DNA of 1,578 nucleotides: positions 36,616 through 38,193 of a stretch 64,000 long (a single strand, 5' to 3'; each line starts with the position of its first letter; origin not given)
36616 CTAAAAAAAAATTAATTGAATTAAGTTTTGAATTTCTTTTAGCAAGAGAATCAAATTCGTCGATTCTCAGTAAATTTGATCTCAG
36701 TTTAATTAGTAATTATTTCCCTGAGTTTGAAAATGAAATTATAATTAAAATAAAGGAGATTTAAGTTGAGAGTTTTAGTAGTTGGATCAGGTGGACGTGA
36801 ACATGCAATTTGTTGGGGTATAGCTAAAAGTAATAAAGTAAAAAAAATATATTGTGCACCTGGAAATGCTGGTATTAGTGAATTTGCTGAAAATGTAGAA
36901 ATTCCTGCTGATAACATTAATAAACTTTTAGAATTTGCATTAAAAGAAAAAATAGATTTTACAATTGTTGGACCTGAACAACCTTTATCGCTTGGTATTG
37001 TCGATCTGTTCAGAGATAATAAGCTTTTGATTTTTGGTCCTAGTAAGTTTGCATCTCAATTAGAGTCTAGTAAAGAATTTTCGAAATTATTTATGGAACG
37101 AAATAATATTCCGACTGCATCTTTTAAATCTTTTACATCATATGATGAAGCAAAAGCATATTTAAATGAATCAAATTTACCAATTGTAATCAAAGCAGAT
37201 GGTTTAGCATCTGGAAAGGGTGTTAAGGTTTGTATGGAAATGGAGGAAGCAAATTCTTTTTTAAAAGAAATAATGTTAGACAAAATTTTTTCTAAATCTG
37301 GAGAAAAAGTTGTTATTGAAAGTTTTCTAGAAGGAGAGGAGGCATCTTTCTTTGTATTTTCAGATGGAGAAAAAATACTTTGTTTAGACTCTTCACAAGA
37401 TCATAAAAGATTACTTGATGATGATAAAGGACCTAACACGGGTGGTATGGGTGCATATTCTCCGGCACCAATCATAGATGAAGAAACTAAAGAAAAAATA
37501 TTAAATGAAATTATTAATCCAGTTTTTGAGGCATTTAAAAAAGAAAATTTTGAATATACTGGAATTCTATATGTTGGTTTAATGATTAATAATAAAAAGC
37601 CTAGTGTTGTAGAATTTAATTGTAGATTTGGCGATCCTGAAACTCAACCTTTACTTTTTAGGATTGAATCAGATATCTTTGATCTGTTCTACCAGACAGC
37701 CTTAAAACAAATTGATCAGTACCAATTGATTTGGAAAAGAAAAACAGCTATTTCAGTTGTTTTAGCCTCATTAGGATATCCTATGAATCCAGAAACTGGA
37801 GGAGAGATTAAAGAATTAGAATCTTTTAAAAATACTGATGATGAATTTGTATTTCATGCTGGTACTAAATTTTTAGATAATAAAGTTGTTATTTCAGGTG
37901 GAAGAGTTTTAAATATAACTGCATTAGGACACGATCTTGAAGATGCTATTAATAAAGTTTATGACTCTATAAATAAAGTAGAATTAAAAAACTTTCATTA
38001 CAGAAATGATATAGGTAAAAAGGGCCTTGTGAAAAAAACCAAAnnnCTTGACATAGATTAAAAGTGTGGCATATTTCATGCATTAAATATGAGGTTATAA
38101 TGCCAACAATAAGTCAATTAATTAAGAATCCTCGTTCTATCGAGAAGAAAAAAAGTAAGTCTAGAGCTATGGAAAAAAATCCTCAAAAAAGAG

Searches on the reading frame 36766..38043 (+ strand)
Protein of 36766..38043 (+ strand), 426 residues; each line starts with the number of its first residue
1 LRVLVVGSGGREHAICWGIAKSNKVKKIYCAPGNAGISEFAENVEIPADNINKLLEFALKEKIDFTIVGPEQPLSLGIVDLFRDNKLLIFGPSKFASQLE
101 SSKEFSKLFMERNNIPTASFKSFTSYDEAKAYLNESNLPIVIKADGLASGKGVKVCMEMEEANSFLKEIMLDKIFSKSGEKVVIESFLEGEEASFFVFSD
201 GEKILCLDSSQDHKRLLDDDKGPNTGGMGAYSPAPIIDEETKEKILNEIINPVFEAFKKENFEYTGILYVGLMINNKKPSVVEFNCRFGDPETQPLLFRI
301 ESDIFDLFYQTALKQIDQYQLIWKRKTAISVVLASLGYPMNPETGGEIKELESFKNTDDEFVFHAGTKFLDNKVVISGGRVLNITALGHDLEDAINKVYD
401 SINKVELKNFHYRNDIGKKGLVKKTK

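Call 3: search_protein_families(library=pfam, proteins=[window:36766-38043:+], max_evalue=1)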
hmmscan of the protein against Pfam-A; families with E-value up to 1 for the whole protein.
window:36766-38043:+ (426 aa): 13 families
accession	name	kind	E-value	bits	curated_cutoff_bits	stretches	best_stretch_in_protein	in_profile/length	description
PF01071.24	GARS_A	-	2.1e-77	259.8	27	1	101-293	1-194/194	Phosphoribosylglycinamide synthetase, ATP-grasp (A) domain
PF02844.21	GARS_N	-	5.1e-38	130.3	29.5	1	1-100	1-100/100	Phosphoribosylglycinamide synthetase, N domain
PF02843.22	GARS_C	-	3.2e-28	98.3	34.8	1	328-419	1-92/92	Phosphoribosylglycinamide synthetase, C domain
PF02655.19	ATP-grasp_3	-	1.3e-07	32.2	23.2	1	133-289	27-158/160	ATP-grasp domain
PF02222.28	ATP-grasp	-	1.3e-06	28.7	27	1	109-188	2-76/179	ATP-grasp domain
PF02786.22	CPSase_L_D2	-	1.4e-05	25.1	19.8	1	106-251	5-147/211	Carbamoyl-phosphate synthase L chain, ATP binding domain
PF07478.18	Dala_Dala_lig_C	-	0.00098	19.1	24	1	110-221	2-115/204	D-ala D-ala ligase C-terminus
PF08442.15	ATP-grasp_2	-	0.011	15.8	29.5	1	106-180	7-90/202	ATP-grasp domain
PF01693.22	Cauli_VI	-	0.024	15.3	21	1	113-132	25-44/44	Ribonuclease H1 N-terminal domain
PF13535.11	ATP-grasp_4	-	0.03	14.4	27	1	137-206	2-81/160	ATP-grasp domain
PF14397.11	ATPgrasp_ST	-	0.034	13.8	31.4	1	115-186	36-118/278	Sugar-transfer associated ATP-grasp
PF16805.11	Trans_coact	-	0.055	13.8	25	0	37-64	27-54/73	Phage late-transcription coactivator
PF08443.16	RimK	-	0.15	12.1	21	1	107-170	8-76/188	RimK-like ATP-grasp domain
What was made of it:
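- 36766..38046 (+): purD (phosphoribosylamine-glycine ligase), TTG start, 1 nt after the ORF91 stop. Pfam GARS_N/A/C, E 2e-77 (call 3).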

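Call 44: find_homologous_proteins(query=window:36766-38043:+, max_evalue=1e-100)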
Query window:36766-38043:+ (426 aa): 7667 proteins with E <= 1e-100 among 8000 candidates; the best 120 are listed.
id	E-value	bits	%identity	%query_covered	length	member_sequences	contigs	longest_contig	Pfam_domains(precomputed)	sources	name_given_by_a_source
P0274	1.5e-277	938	99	100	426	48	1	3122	PF02844.22,PF02843.23,PF02786.23,PF02222.28,PF02655.20,PF01071.25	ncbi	-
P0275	9.7e-209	712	74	100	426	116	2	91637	PF02844.22,PF02843.23,PF01071.25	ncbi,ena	-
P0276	2.0e-206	704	73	100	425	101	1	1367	PF02844.22,PF02843.23,PF01071.25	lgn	-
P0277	2.2e-205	701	72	100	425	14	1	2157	PF02844.22,PF02843.23,PF02786.23,PF02222.28,PF02655.20,PF01071.25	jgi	-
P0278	2.7e-184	631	66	99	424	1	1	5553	PF02844.22,PF02843.23,PF02786.23,PF02655.20,PF01071.25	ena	-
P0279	3.3e-184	631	66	99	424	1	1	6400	PF02844.22,PF02843.23,PF02786.23,PF02655.20,PF01071.25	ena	-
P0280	5.4e-184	630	65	99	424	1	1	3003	PF02844.22,PF02843.23,PF02786.23,PF02655.20,PF01071.25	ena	-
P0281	1.0e-183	629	65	99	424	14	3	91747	PF02844.22,PF02843.23,PF02786.23,PF02222.28,PF01071.25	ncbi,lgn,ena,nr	ncbi:MAG: phosphoribosylamine--glycine ligase [Thermodesulfobacteriota bacterium]|nr:phosphoribosyla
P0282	1.0e-183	629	66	99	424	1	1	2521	PF02844.22,PF02843.23,PF02786.23,PF02222.28,PF01071.25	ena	-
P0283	1.0e-183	629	66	99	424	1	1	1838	PF02844.22,PF02843.23,PF02786.23,PF02655.20,PF01071.25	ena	-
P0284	1.2e-183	629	66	99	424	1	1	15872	PF02844.22,PF02843.23,PF02786.23,PF02655.20,PF01071.25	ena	-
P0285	1.2e-183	629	66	99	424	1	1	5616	PF02844.22,PF02843.23,PF02786.23,PF02655.20,PF01071.25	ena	-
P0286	1.5e-183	629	66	99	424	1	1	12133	PF02844.22,PF02843.23,PF02786.23,PF02655.20,PF01071.25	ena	-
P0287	1.5e-183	629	66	99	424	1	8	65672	PF02844.22,PF02843.23,PF02786.23,PF02655.20,PF01071.25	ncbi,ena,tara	tara:strand:- start:1487 stop:2761 length:1275 start_codon:yes stop_codon:yes gene_type:complete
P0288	1.8e-183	628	66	99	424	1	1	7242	PF02844.22,PF02843.23,PF02786.23,PF02655.20,PF01071.25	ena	-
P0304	6.3e-183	627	66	99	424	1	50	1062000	PF02844.22,PF02843.23,PF02786.23,PF02655.20,PF01071.25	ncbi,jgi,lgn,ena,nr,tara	ncbi:MAG: phosphoribosylamine--glycine ligase [Thermodesulfobacteriota bacterium]|nr:MAG: phosphorib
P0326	1.3e-181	622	65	100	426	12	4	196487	PF02844.22,PF02843.23,PF02786.23,PF02222.28,PF02655.20,PF01071.25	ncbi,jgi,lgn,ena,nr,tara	ncbi:MAG: phosphoribosylamine--glycine ligase [Thermodesulfobacteriota bacterium]|nr:phosphoribosyla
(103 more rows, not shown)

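Call 45: find_encoding_contigs(protein=P0304, flank=8000, max_places=2)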
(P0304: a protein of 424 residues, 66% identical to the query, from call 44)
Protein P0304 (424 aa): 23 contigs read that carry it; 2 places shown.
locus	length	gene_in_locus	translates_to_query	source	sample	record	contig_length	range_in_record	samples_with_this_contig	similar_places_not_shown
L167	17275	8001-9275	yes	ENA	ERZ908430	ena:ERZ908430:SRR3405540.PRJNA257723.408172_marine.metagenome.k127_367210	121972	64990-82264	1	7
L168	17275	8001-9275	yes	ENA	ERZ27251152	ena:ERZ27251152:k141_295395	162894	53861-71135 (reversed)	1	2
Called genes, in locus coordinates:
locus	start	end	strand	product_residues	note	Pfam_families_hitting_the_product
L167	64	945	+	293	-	PF00009:GTP_EFTU, PF00350:Dynamin_N (faint), PF01926:MMR_HSR1, PF02421:FeoB_N, PF03193:RsgA_GTPase (faint), PF10662:PduV-EutP (weak), PF07650:KH_2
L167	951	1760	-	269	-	PF00378:ECH_1, PF16113:ECH_2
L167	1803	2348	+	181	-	-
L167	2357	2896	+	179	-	-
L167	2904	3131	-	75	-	-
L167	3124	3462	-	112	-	PF01503:PRA-PH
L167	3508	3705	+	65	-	PF01192:RNA_pol_Rpb6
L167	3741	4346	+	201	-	PF00293:NUDIX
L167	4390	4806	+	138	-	PF00436:SSB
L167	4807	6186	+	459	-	PF00483:NTP_transferase, PF01128:IspD (weak), PF02348:CTP_transf_3 (weak), PF12804:NTP_transf_3, PF00132:Hexapep (weak), PF25087:GMPPB_C (weak), PF25084:LbH_EIF2B (weak), PF00132:Hexapep (weak), +1 more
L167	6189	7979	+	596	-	PF13230:GATase_4 (weak), PF12481:DUF3700 (faint), PF13522:GATase_6, PF13537:GATase_7, PF01380:SIS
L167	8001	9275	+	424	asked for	PF02844:GARS_N, PF01071:GARS_A, PF02655:ATP-grasp_3 (weak), PF02786:CPSase_L_D2 (weak), PF02843:GARS_C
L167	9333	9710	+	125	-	PF00164:Ribosom_S12_S23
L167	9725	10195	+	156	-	PF00177:Ribosomal_S7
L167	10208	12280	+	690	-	PF00009:GTP_EFTU, PF03144:GTP_EFTU_D2, PF22042:EF-G_D2, PF14492:EFG_III, PF16658:RF3_C (weak), PF03764:EFG_IV, PF00679:EFG_C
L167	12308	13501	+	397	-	PF00009:GTP_EFTU, PF03144:GTP_EFTU_D2, PF03143:GTP_EFTU_D3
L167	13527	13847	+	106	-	PF00338:Ribosomal_S10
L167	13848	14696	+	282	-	PF00297:Ribosomal_L3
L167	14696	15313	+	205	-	PF00573:Ribosomal_L4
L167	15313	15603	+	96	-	PF00276:Ribosomal_L23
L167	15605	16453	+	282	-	PF00181:Ribosomal_L2_N, PF03947:Ribosomal_L2_C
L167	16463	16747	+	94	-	PF00203:Ribosomal_S19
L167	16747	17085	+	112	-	PF00237:Ribosomal_L22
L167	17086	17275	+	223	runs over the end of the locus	PF07650:KH_2, PF00189:Ribosomal_S3_C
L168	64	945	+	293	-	PF00009:GTP_EFTU, PF00350:Dynamin_N (faint), PF01926:MMR_HSR1, PF02421:FeoB_N, PF03193:RsgA_GTPase (faint), PF10662:PduV-EutP (weak), PF07650:KH_2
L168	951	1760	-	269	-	PF00378:ECH_1, PF16113:ECH_2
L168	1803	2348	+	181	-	-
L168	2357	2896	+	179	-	-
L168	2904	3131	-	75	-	-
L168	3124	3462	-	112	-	PF01503:PRA-PH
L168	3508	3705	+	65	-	PF01192:RNA_pol_Rpb6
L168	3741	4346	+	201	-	PF00293:NUDIX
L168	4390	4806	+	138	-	PF00436:SSB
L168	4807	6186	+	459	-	PF00483:NTP_transferase, PF01128:IspD (weak), PF02348:CTP_transf_3 (weak), PF12804:NTP_transf_3, PF00132:Hexapep (weak), PF25087:GMPPB_C (weak), PF25084:LbH_EIF2B (weak), PF00132:Hexapep (weak), +1 more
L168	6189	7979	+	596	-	PF13230:GATase_4 (weak), PF12481:DUF3700 (faint), PF13522:GATase_6, PF13537:GATase_7, PF01380:SIS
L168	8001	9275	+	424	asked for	PF02844:GARS_N, PF01071:GARS_A, PF02655:ATP-grasp_3 (weak), PF02786:CPSase_L_D2 (weak), PF02843:GARS_C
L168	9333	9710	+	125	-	PF00164:Ribosom_S12_S23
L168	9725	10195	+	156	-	PF00177:Ribosomal_S7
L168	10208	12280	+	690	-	PF00009:GTP_EFTU, PF03144:GTP_EFTU_D2, PF22042:EF-G_D2, PF14492:EFG_III, PF16658:RF3_C (weak), PF03764:EFG_IV, PF00679:EFG_C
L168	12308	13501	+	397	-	PF00009:GTP_EFTU, PF03144:GTP_EFTU_D2, PF03143:GTP_EFTU_D3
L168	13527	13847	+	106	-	PF00338:Ribosomal_S10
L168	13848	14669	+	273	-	PF00297:Ribosomal_L3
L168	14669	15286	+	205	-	PF00573:Ribosomal_L4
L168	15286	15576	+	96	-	PF00276:Ribosomal_L23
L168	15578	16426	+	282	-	PF00181:Ribosomal_L2_N, PF03947:Ribosomal_L2_C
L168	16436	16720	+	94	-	PF00203:Ribosomal_S19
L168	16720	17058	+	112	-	PF00237:Ribosomal_L22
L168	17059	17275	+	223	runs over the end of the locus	PF07650:KH_2, PF00189:Ribosomal_S3_C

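Call 46: find_encoding_contigs(protein=P0326, flank=8000, max_places=2)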
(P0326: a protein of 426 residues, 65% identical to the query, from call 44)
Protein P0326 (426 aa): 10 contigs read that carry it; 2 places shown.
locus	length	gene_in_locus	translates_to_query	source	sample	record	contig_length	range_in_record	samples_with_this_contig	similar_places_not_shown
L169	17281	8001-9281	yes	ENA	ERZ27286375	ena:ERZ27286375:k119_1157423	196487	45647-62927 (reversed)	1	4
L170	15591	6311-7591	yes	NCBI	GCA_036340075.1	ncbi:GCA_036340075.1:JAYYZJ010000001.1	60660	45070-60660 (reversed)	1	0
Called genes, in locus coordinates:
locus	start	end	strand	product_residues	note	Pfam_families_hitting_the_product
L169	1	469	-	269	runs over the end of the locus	PF00378:ECH_1, PF16113:ECH_2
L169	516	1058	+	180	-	-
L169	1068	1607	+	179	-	-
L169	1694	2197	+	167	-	PF00258:Flavodoxin_1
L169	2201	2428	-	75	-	-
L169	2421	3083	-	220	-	PF01502:PRA-CH, PF01503:PRA-PH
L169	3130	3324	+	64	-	PF01192:RNA_pol_Rpb6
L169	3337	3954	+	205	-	PF00293:NUDIX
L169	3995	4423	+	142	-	PF00436:SSB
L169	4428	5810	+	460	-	PF00483:NTP_transferase, PF01128:IspD (weak), PF12804:NTP_transf_3, PF00132:Hexapep, PF25087:GMPPB_C (weak), PF25084:LbH_EIF2B (weak), PF25087:GMPPB_C (weak), PF00132:Hexapep, +2 more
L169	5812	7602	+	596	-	PF13230:GATase_4 (weak), PF13522:GATase_6, PF13537:GATase_7, PF01380:SIS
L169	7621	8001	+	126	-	-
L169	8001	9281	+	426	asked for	PF02844:GARS_N, PF01071:GARS_A, PF02655:ATP-grasp_3 (faint), PF02786:CPSase_L_D2 (weak), PF02222:ATP-grasp (weak), PF02843:GARS_C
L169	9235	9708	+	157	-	PF00164:Ribosom_S12_S23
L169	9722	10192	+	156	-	PF00177:Ribosomal_S7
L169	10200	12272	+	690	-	PF00009:GTP_EFTU, PF03144:GTP_EFTU_D2, PF22042:EF-G_D2, PF14492:EFG_III, PF16658:RF3_C (weak), PF03764:EFG_IV, PF00679:EFG_C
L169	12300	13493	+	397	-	PF00009:GTP_EFTU, PF03144:GTP_EFTU_D2, PF03143:GTP_EFTU_D3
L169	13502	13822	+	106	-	PF00338:Ribosomal_S10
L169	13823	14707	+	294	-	PF00297:Ribosomal_L3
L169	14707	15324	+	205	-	PF00573:Ribosomal_L4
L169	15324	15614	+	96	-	PF00276:Ribosomal_L23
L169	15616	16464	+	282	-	PF00181:Ribosomal_L2_N, PF03947:Ribosomal_L2_C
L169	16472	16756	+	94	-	PF00203:Ribosomal_S19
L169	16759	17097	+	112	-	PF00237:Ribosomal_L22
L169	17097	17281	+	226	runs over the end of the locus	PF07650:KH_2, PF00189:Ribosomal_S3_C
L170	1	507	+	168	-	PF00258:Flavodoxin_1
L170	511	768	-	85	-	-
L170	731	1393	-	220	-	PF01502:PRA-CH, PF01503:PRA-PH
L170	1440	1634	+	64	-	PF01192:RNA_pol_Rpb6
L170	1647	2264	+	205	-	PF00293:NUDIX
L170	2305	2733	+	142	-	PF00436:SSB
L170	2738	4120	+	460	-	PF00483:NTP_transferase, PF01128:IspD (weak), PF12804:NTP_transf_3, PF00132:Hexapep, PF25087:GMPPB_C (weak), PF25084:LbH_EIF2B (weak), PF25087:GMPPB_C (weak), PF00132:Hexapep, +2 more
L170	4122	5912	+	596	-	PF13230:GATase_4 (weak), PF13522:GATase_6, PF13537:GATase_7, PF01380:SIS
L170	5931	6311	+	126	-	-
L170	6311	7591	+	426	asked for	PF02844:GARS_N, PF01071:GARS_A, PF02655:ATP-grasp_3 (faint), PF02786:CPSase_L_D2 (weak), PF02222:ATP-grasp (weak), PF02843:GARS_C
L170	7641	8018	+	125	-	PF00164:Ribosom_S12_S23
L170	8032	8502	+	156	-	PF00177:Ribosomal_S7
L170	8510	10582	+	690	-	PF00009:GTP_EFTU, PF03144:GTP_EFTU_D2, PF22042:EF-G_D2, PF14492:EFG_III, PF16658:RF3_C (weak), PF03764:EFG_IV, PF00679:EFG_C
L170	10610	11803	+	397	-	PF00009:GTP_EFTU, PF03144:GTP_EFTU_D2, PF03143:GTP_EFTU_D3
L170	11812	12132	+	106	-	PF00338:Ribosomal_S10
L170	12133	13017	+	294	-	PF00297:Ribosomal_L3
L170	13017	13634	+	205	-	PF00573:Ribosomal_L4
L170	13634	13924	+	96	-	PF00276:Ribosomal_L23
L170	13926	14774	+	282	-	PF00181:Ribosomal_L2_N, PF03947:Ribosomal_L2_C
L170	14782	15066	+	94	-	PF00203:Ribosomal_S19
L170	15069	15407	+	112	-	PF00237:Ribosomal_L22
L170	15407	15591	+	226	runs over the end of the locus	PF07650:KH_2, PF00189:Ribosomal_S3_C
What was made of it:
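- Sister lineages express purD from the same position without the ORF (calls 45, 46).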

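Call 80: search_protein_families(library=pfam, proteins=[L169:7621-7998:+], max_evalue=0.01)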
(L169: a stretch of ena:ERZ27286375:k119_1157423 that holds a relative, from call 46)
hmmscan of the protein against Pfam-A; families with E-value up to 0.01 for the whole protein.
L169:7621-7998:+ (126 aa): 0 families
